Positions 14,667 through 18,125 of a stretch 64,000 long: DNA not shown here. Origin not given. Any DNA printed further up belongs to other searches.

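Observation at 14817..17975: Fusion of a cytoplasmic NAD-dependent sugar epimerase/dehydratase to a transmembrane extracytoplasmic DUF4012-like domain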

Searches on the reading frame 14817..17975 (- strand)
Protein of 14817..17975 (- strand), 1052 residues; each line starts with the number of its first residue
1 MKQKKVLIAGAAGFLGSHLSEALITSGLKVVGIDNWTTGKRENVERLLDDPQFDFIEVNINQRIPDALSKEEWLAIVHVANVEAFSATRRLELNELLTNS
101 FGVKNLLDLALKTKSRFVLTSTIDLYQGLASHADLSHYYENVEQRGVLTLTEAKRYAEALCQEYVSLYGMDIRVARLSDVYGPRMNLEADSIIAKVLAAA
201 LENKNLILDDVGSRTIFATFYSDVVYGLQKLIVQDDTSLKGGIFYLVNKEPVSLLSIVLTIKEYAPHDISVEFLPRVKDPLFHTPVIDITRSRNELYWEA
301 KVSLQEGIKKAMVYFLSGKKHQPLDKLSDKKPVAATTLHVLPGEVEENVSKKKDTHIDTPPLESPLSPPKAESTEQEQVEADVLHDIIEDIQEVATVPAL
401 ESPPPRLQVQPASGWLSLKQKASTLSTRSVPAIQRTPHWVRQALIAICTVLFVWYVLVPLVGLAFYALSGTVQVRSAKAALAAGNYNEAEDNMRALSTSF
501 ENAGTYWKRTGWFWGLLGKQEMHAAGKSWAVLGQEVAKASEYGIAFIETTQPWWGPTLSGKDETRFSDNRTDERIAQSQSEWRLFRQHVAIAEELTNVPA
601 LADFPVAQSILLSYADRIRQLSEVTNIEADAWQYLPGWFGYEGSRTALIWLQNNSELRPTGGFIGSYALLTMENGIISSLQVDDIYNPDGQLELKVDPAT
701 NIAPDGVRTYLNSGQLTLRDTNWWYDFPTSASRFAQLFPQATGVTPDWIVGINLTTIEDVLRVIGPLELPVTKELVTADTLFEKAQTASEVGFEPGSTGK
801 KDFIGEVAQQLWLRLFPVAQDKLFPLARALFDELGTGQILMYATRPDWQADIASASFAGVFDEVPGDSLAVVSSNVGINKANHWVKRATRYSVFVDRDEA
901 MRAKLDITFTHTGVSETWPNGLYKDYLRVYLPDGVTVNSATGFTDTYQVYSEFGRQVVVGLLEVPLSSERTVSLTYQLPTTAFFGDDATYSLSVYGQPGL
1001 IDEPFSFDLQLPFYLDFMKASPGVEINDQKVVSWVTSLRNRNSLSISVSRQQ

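Call 5: search_protein_families(library=pfam, proteins=[window:14817-17975:-], max_evalue=0.01)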
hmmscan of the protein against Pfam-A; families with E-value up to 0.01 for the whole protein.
window:14817-17975:- (1052 aa): 7 families
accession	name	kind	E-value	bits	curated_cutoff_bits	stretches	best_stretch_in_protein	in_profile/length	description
PF13196.11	DUF4012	-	2.2e-24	87.1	28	1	642-782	1-136/144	Protein of unknown function (DUF4012)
PF01370.27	Epimerase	-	2.3e-23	83.3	20.9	1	6-242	1-235/240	NAD dependent epimerase/dehydratase family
PF16363.11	GDP_Man_Dehyd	-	3.1e-21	76.6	27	1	7-310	1-331/332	GDP-mannose 4,6 dehydratase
PF04321.23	RmlD_sub_bind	-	1.6e-07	31.1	27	1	5-259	2-225/287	RmlD substrate binding domain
PF01073.25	3Beta_HSD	-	1.5e-05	24.6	22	1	7-256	1-259/280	3-beta hydroxysteroid dehydrogenase/isomerase family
PF07993.18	NAD_binding_4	-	0.00035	20.2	20.1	0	96-183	109-210/258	Male sterility protein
PF02719.21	Polysacc_synt_2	-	0.007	16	20.2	0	6-122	1-128/293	Polysaccharide biosynthesis protein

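Call 6: find_homologous_proteins(query=window:14817-17975:-)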
Query window:14817-17975:- (1052 aa): 120 proteins with E <= 0.001 among 8000 candidates.
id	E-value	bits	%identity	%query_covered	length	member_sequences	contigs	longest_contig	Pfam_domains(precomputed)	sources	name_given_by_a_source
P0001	0.0e+0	2380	100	100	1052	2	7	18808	PF04321.24,PF16363.12,PF01073.26,PF13196.12,PF01370.28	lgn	-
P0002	0.0e+0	1341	56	100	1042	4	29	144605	PF04321.24,PF16363.12,PF13196.12,PF01370.28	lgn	-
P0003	0.0e+0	1316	56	100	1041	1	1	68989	PF04321.24,PF16363.12,PF13196.12,PF01370.28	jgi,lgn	-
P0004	0.0e+0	1060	45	100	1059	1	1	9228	PF16363.12,PF13196.12,PF01370.28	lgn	-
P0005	0.0e+0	1034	46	100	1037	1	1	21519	PF04321.24,PF16363.12,PF13196.12,PF01370.28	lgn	-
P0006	2.3e-294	997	45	100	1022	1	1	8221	PF04321.24,PF16363.12,PF01073.26,PF07993.19,PF13196.12,PF01370.28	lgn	-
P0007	3.5e-294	997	45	100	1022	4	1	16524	PF04321.24,PF16363.12,PF01073.26,PF07993.19,PF13196.12,PF01370.28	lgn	-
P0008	2.9e-192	659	36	96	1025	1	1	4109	PF04321.24,PF16363.12,PF01073.26,PF07993.19,PF13196.12,PF01370.28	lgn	-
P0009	2.8e-182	626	35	99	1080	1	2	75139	PF04321.24,PF16363.12,PF13196.12,PF01370.28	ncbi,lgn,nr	ncbi:DUF4012 domain-containing protein [Patescibacteria group bacterium]|nr:DUF4012 domain-containin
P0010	7.7e-172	592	35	100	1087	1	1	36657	PF04321.24,PF16363.12,PF13196.12,PF01370.28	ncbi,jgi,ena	-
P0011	3.8e-170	586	33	96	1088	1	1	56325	PF16363.12,PF13196.12,PF01370.28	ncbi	-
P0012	3.2e-169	583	35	97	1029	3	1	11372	PF16363.12,PF13196.12,PF01370.28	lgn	-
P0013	8.1e-169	582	35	100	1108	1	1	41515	PF16363.12,PF13196.12,PF01370.28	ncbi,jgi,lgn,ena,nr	ncbi:DUF4012 domain-containing protein [Patescibacteria group bacterium]|nr:DUF4012 domain-containin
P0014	3.1e-167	576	34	96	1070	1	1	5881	PF16363.12,PF13196.12,PF01370.28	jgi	jgi:nucleoside-diphosphate-sugar epimerase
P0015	4.6e-163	563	33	98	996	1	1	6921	PF16363.12,PF13196.12,PF01370.28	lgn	-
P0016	5.4e-148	513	32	98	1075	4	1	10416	PF16363.12,PF13196.12,PF01370.28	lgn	-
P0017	4.0e-138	480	32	99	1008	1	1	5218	PF04321.24,PF16363.12,PF01073.26,PF07993.19,PF13196.12,PF01370.28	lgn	-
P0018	1.1e-131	459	32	58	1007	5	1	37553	PF16363.12,PF01073.26,PF13196.12,PF01370.28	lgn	-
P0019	2.4e-131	458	31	96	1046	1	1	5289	PF16363.12,PF13196.12,PF01370.28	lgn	-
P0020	2.5e-130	454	30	97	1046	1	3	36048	PF16363.12,PF02719.22,PF01073.26,PF07993.19,PF13196.12,PF01370.28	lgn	-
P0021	1.5e-129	452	31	96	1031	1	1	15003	PF16363.12,PF02719.22,PF01073.26,PF07993.19,PF13196.12,PF01370.28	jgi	jgi:nucleoside-diphosphate-sugar epimerase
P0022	1.5e-127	445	29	97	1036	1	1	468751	PF16363.12,PF02719.22,PF01073.26,PF07993.19,PF13196.12,PF01370.28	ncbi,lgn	-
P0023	8.8e-127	443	30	96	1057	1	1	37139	PF16363.12,PF01073.26,PF07993.19,PF13196.12,PF01370.28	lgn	-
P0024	5.1e-126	440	29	97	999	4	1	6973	PF16363.12,PF02719.22,PF01073.26,PF07993.19,PF13196.12,PF01370.28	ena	-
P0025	1.1e-125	439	30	97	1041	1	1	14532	PF16363.12,PF02719.22,PF01073.26,PF07993.19,PF13196.12,PF01370.28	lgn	-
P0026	3.3e-123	431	30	97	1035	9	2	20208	PF16363.12,PF01073.26,PF07993.19,PF13196.12,PF01370.28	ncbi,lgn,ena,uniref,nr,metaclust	ncbi:MAG: hypothetical protein UU80_C0009G0012 [candidate division WWE3 bacterium GW2011_GWA1_41_8]|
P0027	5.3e-123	430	30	99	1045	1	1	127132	PF16363.12,PF01073.26,PF07993.19,PF13196.12,PF01370.28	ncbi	-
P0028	5.7e-123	430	30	96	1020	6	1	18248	PF16363.12,PF01073.26,PF07993.19,PF13196.12,PF01370.28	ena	-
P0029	1.2e-122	429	28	97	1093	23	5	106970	PF16363.12,PF01073.26,PF07993.19,PF13196.12,PF01370.28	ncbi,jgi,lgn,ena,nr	ncbi:MAG TPA: NAD-dependent epimerase/dehydratase family protein [bacterium]|nr:NAD-dependent epimer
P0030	2.3e-121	425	30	97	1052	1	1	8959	PF16363.12,PF02719.22,PF01073.26,PF07993.19,PF13196.12,PF01370.28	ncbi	ncbi:NAD-dependent epimerase/dehydratase family protein [Patescibacteria group bacterium]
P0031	2.3e-121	425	30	98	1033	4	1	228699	PF16363.12,PF01073.26,PF07993.19,PF13196.12,PF01370.28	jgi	jgi:nucleoside-diphosphate-sugar epimerase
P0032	4.7e-121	424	30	99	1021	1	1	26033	PF16363.12,PF02719.22,PF01073.26,PF07993.19,PF13196.12,PF01370.28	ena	-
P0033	6.4e-121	423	30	97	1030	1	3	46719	PF16363.12,PF02719.22,PF01073.26,PF07993.19,PF13196.12,PF01370.28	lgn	-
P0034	8.3e-121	423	29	98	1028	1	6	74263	PF16363.12,PF02719.22,PF01073.26,PF07993.19,PF13196.12,PF01370.28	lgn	-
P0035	1.8e-120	422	31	89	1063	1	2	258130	PF16363.12,PF02719.22,PF01073.26,PF07993.19,PF13196.12,PF01370.28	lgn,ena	-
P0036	1.9e-120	422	29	99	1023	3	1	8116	PF16363.12,PF01073.26,PF07993.19,PF13196.12,PF01370.28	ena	-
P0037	3.7e-120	421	37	29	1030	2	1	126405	PF16363.12,PF01073.26,PF07993.19,PF13196.12,PF01370.28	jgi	jgi:UDP-glucuronate decarboxylase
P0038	5.0e-120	420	30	97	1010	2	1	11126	PF16363.12,PF02719.22,PF01073.26,PF07993.19,PF13196.12,PF01370.28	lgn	-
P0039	7.6e-120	420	36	38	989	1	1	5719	PF04321.24,PF16363.12,PF01073.26,PF07993.19,PF13196.12,PF01370.28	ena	-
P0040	7.9e-120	420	30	56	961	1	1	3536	PF04321.24,PF16363.12,PF07993.19,PF13196.12,PF01370.28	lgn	-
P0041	3.4e-119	417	29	98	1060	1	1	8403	PF16363.12,PF01073.26,PF07993.19,PF13196.12,PF01370.28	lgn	-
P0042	1.1e-118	416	30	98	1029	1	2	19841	PF16363.12,PF02719.22,PF01073.26,PF07993.19,PF13196.12,PF01370.28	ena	-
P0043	3.6e-118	414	29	98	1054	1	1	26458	PF16363.12,PF02719.22,PF01073.26,PF07993.19,PF13196.12,PF01370.28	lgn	-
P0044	3.6e-118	414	30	98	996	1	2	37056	PF04321.24,PF16363.12,PF02719.22,PF01073.26,PF07993.19,PF13196.12,PF01370.28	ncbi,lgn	-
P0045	1.0e-117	413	30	97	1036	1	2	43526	PF16363.12,PF02719.22,PF01073.26,PF07993.19,PF13196.12,PF01370.28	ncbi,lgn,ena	-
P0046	1.1e-117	413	29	97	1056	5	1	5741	PF08659.17,PF16363.12,PF02719.22,PF01073.26,PF07993.19,PF13196.12,PF01370.28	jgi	-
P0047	2.6e-117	411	29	97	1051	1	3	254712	PF16363.12,PF02719.22,PF01073.26,PF07993.19,PF13196.12,PF01370.28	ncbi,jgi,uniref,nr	ncbi:DUF4012 domain-containing protein [candidate division WWE3 bacterium]|jgi:nucleoside-diphosphat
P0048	2.9e-117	411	30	96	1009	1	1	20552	PF16363.12,PF01073.26,PF07993.19,PF13196.12,PF01370.28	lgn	-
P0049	2.9e-117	411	30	49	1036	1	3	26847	PF16363.12,PF02719.22,PF01073.26,PF07993.19,PF13196.12,PF01370.28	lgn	-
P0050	3.4e-117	411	30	98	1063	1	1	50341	PF16363.12,PF02719.22,PF01073.26,PF07993.19,PF13196.12,PF01370.28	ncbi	-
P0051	3.8e-117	411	29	98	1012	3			PF16363.12,PF02719.22,PF01073.26,PF07993.19,PF13196.12,PF01370.28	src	-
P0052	8.5e-117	410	30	49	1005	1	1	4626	PF16363.12,PF02719.22,PF01073.26,PF07993.19,PF13196.12,PF01370.28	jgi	jgi:nucleoside-diphosphate-sugar epimerase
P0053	1.5e-116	409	29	98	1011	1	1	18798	PF16363.12,PF01073.26,PF07993.19,PF13196.12,PF01370.28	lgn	-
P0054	3.5e-116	408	29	98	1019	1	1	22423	PF16363.12,PF01073.26,PF07993.19,PF13196.12,PF01370.28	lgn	-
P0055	3.7e-116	407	29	97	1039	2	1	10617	PF04321.24,PF16363.12,PF01073.26,PF07993.19,PF13196.12,PF01370.28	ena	-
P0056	1.2e-115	406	27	54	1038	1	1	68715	PF16363.12,PF02719.22,PF01073.26,PF07993.19,PF13196.12,PF01370.28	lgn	-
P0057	1.6e-115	405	28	96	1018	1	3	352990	PF16363.12,PF01073.26,PF07993.19,PF13196.12,PF01370.28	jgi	jgi:UDP-glucuronate decarboxylase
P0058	1.6e-115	405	30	94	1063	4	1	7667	PF16363.12,PF02719.22,PF01073.26,PF07993.19,PF13196.12,PF01370.28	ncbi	-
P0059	2.0e-115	405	28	99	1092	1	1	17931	PF16363.12,PF02719.22,PF01073.26,PF07993.19,PF13196.12,PF01370.28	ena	-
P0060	2.4e-115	405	29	98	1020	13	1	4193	PF16363.12,PF02719.22,PF01073.26,PF07993.19,PF13196.12,PF01370.28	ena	-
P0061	2.4e-115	405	29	97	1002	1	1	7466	PF16363.12,PF01073.26,PF07993.19,PF13196.12,PF01370.28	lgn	-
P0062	5.1e-114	400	30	96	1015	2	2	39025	PF16363.12,PF01073.26,PF07993.19,PF13196.12,PF01370.28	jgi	-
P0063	7.9e-114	400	28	99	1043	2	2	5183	PF16363.12,PF01073.26,PF07993.19,PF13196.12,PF01370.28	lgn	-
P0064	2.2e-113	398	30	96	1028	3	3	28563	PF16363.12,PF02719.22,PF01073.26,PF07993.19,PF13196.12,PF01370.28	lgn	-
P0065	1.1e-112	396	28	54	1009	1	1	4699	PF16363.12,PF02719.22,PF01073.26,PF07993.19,PF13196.12,PF01370.28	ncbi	-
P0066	1.2e-112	396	28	96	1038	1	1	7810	PF16363.12,PF02719.22,PF01073.26,PF07993.19,PF13196.12,PF01370.28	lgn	-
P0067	4.4e-112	394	33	39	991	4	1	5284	PF16363.12,PF01073.26,PF07993.19,PF13196.12,PF01370.28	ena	-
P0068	1.2e-111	393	29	88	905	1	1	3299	PF16363.12,PF01073.26,PF07993.19,PF13196.12,PF01370.28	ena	-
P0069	3.5e-111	391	29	99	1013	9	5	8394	PF16363.12,PF01073.26,PF07993.19,PF13196.12,PF01370.28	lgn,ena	-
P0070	4.8e-111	390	29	97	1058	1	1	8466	PF16363.12,PF02719.22,PF01073.26,PF07993.19,PF13196.12,PF01370.28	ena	-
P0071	6.5e-111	390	28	98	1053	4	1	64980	PF16363.12,PF02719.22,PF01073.26,PF07993.19,PF13196.12,PF01370.28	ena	-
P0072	8.5e-111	390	29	96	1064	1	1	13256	PF16363.12,PF07993.19,PF13196.12,PF01370.28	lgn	-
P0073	1.1e-110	389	30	95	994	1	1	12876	PF16363.12,PF13196.12,PF01370.28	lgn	-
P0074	2.8e-110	388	29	54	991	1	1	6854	PF16363.12,PF13196.12,PF01370.28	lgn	-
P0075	3.2e-110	388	28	96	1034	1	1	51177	PF16363.12,PF01073.26,PF07993.19,PF13196.12,PF01370.28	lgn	-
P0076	3.8e-110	388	37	29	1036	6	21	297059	PF16363.12,PF02719.22,PF01073.26,PF07993.19,PF13196.12,PF01370.28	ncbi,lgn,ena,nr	ncbi:NAD-dependent epimerase/dehydratase family protein [candidate division WWE3 bacterium]|nr:NAD-d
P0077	4.6e-110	387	30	96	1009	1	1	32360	PF16363.12,PF02719.22,PF01073.26,PF07993.19,PF13196.12,PF01370.28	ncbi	-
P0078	8.6e-110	386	28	97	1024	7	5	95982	PF16363.12,PF02719.22,PF01073.26,PF07993.19,PF13196.12,PF01370.28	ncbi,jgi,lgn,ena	-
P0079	2.1e-109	385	29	96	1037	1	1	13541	PF16363.12,PF02719.22,PF01073.26,PF07993.19,PF13196.12,PF01370.28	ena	-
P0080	2.3e-109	385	29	98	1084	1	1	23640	PF16363.12,PF01073.26,PF07993.19,PF13196.12,PF01370.28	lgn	-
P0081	5.3e-109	384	29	96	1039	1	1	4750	PF16363.12,PF02719.22,PF01073.26,PF07993.19,PF13196.12,PF01370.28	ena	-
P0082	6.8e-109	383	29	96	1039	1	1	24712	PF16363.12,PF02719.22,PF01073.26,PF07993.19,PF13196.12,PF01370.28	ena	-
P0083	9.9e-109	383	27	97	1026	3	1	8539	PF16363.12,PF01073.26,PF07993.19,PF13196.12,PF01370.28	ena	-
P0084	9.9e-109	383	29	96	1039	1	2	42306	PF16363.12,PF02719.22,PF01073.26,PF07993.19,PF13196.12,PF01370.28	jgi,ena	-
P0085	2.4e-108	382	29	89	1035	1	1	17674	PF16363.12,PF02719.22,PF01073.26,PF07993.19,PF13196.12,PF01370.28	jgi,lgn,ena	-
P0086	6.6e-107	377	32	40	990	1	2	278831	PF16363.12,PF07993.19,PF13196.12,PF01370.28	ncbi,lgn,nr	ncbi:MAG: NAD-dependent epimerase/dehydratase family protein [Patescibacteria group bacterium]|nr:NA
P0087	1.5e-106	376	28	54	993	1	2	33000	PF16363.12,PF02719.22,PF01073.26,PF07993.19,PF13196.12,PF01370.28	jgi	jgi:nucleoside-diphosphate-sugar epimerase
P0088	2.9e-106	375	27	98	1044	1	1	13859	PF16363.12,PF01073.26,PF07993.19,PF13196.12,PF01370.28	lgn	-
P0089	4.9e-105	371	29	89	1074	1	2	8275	PF16363.12,PF02719.22,PF01073.26,PF07993.19,PF13196.12,PF01370.28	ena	-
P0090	7.1e-105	370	28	97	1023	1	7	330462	PF16363.12,PF02719.22,PF01073.26,PF07993.19,PF13196.12,PF01370.28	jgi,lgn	jgi:nucleoside-diphosphate-sugar epimerase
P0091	2.6e-102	362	37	55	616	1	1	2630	PF04321.24,PF16363.12,PF01073.26,PF07993.19,PF01370.28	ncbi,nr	ncbi:MAG: NAD-dependent epimerase/dehydratase family protein, partial [Candidatus Cloacimonetes bact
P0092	7.7e-102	360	27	55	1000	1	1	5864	PF16363.12,PF13196.12,PF01370.28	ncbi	-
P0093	2.3e-100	355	31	42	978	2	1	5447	PF04321.24,PF16363.12,PF01073.26,PF07993.19,PF13196.12,PF01370.28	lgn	-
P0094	7.2e-98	347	28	77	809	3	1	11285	PF16363.12,PF02719.22,PF01073.26,PF07993.19,PF13196.12,PF01370.28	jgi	-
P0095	2.0e-95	339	31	76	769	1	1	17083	PF16363.12,PF01073.26,PF07993.19,PF13196.12,PF01370.28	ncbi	-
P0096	1.6e-93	332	28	52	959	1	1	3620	PF16363.12,PF13196.12,PF01370.28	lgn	-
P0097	2.0e-77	279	33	36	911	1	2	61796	PF13196.12,PF01370.28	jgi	-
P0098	6.3e-76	274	29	69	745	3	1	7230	PF16363.12,PF02719.22,PF01073.26,PF07993.19,PF13196.12,PF01370.28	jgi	-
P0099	7.9e-72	261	27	55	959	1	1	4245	PF16363.12,PF13196.12,PF01370.28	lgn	-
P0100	6.1e-71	258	34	36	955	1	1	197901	PF16363.12,PF13196.12,PF01370.28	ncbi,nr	ncbi:MAG: DUF4012 domain-containing protein [Candidatus Daviesbacteria bacterium]|nr:DUF4012 domain-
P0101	3.4e-64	235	31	41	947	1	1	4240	PF16363.12,PF13196.12,PF01370.28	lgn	-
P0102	2.6e-58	216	35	32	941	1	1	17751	PF04321.24,PF16363.12,PF02719.22,PF01073.26,PF07993.19,PF13196.12,PF01370.28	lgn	-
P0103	5.3e-57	212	39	29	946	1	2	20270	PF04321.24,PF16363.12,PF01073.26,PF07993.19,PF13196.12,PF01370.28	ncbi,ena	-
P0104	4.7e-36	142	36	20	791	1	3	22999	PF04321.24,PF16363.12,PF01073.26,PF07993.19,PF14528.12,PF01370.28,PF14890.12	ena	-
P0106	3.4e-32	129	33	30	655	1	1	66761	PF04321.24,PF16363.12,PF00984.25,PF07993.19,PF03721.21,PF03720.23,PF01370.28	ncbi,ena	-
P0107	5.4e-31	126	23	40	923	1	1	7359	PF16363.12,PF13196.12,PF01370.28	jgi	-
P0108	2.9e-30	123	31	30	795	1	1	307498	PF04321.24,PF16363.12,PF01073.26,PF00984.25,PF03446.22,PF03721.21,PF03807.24,PF03720.23,PF01370.28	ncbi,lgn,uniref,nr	ncbi:nucleotide sugar dehydrogenase [Allobranchiibius sp. CTAmp26]|uniref:nucleotide sugar dehydroge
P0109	4.0e-30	123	31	30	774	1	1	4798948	PF00534.27,PF16363.12,PF01073.26,PF13579.13,PF13524.13,PF13439.13,PF01370.28,PF20706.4,PF13692.13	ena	-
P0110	2.8e-28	117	29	29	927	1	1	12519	PF16363.12,PF13196.12,PF01370.28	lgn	-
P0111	2.0e-26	110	27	33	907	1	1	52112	PF16363.12,PF13196.12,PF01370.28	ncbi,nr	ncbi:MAG: DUF4012 domain-containing protein [bacterium]|nr:DUF4012 domain-containing protein [bacter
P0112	2.6e-26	110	30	30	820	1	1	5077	PF01266.31,PF04321.24,PF16363.12,PF00984.25,PF07993.19,PF03721.21,PF03720.23,PF01370.28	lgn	-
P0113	4.5e-22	96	37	16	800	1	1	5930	PF16363.12,PF01073.26,PF07993.19,PF14528.12,PF01370.28,PF14890.12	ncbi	-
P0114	4.5e-21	93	34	16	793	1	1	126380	PF04321.24,PF16363.12,PF01073.26,PF14528.12,PF01370.28,PF14890.12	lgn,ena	-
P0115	9.3e-21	92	34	21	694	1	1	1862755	PF18989.6,PF16363.12,PF01073.26,PF07993.19,PF01370.28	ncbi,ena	-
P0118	1.1e-17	81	31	14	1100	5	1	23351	PF16363.12,PF02719.22,PF01073.26,PF07993.19,PF14528.12,PF01370.28,PF14890.12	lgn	-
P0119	1.5e-17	81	35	16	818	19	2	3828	PF16363.12,PF01073.26,PF07993.19,PF01370.28,PF14890.12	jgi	jgi:UDP-glucuronate decarboxylase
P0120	7.8e-7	46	26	29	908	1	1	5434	PF04321.24,PF16363.12,PF02719.22,PF01073.26,PF07993.19,PF13460.13,PF06925.18,PF01370.28,PF13692.13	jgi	jgi:UDP-glucose 4-epimerase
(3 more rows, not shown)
